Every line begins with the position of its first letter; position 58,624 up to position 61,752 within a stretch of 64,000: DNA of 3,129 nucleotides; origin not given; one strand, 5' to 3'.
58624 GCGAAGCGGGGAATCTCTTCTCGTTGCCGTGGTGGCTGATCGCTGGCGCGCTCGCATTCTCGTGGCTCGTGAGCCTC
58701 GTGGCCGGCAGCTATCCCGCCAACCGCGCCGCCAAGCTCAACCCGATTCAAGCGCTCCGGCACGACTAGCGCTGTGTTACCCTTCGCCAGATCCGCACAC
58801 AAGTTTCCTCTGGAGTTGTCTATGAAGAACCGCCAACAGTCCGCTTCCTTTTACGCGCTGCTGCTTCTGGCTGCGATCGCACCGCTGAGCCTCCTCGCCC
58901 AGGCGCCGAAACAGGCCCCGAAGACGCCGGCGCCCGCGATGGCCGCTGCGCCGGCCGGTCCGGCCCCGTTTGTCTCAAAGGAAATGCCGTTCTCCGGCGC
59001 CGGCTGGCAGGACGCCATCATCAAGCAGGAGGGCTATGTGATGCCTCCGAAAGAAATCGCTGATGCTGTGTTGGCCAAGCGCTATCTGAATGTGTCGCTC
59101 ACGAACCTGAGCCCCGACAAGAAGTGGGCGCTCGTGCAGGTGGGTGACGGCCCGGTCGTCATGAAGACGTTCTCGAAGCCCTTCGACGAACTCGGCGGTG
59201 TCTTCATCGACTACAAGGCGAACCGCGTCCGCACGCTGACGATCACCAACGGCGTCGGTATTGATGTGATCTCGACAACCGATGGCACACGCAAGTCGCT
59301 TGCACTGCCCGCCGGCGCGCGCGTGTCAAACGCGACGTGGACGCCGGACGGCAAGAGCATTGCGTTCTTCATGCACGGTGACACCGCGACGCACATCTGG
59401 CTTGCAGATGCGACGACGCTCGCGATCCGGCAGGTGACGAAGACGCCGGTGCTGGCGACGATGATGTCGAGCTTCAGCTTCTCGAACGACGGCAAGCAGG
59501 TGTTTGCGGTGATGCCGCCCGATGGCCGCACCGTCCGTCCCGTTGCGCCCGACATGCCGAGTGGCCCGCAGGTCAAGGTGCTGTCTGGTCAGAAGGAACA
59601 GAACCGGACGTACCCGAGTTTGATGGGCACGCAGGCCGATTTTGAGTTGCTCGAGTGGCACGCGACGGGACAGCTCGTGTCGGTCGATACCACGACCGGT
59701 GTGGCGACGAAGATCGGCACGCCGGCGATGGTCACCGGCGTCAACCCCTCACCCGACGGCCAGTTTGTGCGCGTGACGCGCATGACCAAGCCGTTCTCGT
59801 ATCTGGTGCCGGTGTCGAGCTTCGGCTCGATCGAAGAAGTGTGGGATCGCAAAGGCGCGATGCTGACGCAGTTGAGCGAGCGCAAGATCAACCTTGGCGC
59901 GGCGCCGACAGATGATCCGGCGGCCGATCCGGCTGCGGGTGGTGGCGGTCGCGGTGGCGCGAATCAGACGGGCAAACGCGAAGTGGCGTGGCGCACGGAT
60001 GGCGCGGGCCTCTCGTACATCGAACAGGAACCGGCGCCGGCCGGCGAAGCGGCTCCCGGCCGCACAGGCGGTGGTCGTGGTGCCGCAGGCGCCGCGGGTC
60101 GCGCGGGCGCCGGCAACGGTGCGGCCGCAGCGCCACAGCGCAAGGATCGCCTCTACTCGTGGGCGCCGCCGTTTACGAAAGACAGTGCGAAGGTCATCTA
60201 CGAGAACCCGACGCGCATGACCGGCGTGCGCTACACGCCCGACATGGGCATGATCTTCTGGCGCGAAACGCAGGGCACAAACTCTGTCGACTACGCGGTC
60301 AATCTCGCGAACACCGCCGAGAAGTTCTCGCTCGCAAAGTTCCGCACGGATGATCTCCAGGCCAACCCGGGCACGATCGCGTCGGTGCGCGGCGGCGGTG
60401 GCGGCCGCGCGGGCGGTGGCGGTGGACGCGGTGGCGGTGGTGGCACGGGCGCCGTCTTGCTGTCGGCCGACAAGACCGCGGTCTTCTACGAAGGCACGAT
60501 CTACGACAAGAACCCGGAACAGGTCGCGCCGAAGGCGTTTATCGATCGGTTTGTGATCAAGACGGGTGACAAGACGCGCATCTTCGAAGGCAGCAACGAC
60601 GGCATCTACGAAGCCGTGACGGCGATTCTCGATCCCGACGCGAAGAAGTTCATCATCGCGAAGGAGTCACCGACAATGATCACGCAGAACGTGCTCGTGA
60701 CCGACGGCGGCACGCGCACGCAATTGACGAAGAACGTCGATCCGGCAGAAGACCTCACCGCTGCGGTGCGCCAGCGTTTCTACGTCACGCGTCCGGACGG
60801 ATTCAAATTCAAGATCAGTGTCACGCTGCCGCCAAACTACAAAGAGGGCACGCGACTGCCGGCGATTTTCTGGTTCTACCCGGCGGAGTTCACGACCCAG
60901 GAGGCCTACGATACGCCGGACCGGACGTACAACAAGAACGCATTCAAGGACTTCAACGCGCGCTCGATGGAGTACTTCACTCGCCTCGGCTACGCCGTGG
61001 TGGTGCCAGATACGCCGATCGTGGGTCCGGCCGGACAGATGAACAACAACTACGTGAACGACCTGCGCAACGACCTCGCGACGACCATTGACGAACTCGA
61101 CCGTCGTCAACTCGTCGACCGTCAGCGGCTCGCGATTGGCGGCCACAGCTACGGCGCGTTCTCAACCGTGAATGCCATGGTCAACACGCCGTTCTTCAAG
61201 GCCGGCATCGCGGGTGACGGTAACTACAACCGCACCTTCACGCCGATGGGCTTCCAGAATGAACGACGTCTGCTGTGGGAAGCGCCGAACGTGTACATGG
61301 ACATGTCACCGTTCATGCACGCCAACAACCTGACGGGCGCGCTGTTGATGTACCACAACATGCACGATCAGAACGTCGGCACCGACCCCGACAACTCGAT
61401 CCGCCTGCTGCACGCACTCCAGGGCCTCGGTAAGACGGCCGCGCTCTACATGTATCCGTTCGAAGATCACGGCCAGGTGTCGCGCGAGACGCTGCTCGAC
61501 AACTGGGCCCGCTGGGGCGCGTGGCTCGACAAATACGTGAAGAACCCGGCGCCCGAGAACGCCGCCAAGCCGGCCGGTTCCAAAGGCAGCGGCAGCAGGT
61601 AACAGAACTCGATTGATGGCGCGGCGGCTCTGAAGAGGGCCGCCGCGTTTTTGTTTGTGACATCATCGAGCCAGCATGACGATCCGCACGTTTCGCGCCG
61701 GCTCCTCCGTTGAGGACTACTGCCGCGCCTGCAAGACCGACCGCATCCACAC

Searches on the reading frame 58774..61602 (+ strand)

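Call 56: search_protein_families(library=pfam, proteins=[window:58774-61602:+], max_evalue=0.00001)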
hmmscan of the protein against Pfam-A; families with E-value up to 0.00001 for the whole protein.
window:58774-61602:+ (942 aa): 1 family
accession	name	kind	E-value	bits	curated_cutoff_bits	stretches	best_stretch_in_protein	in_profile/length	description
PF00326.27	Peptidase_S9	-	1.6e-23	83.7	22.6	1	730-924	5-212/213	Prolyl oligopeptidase family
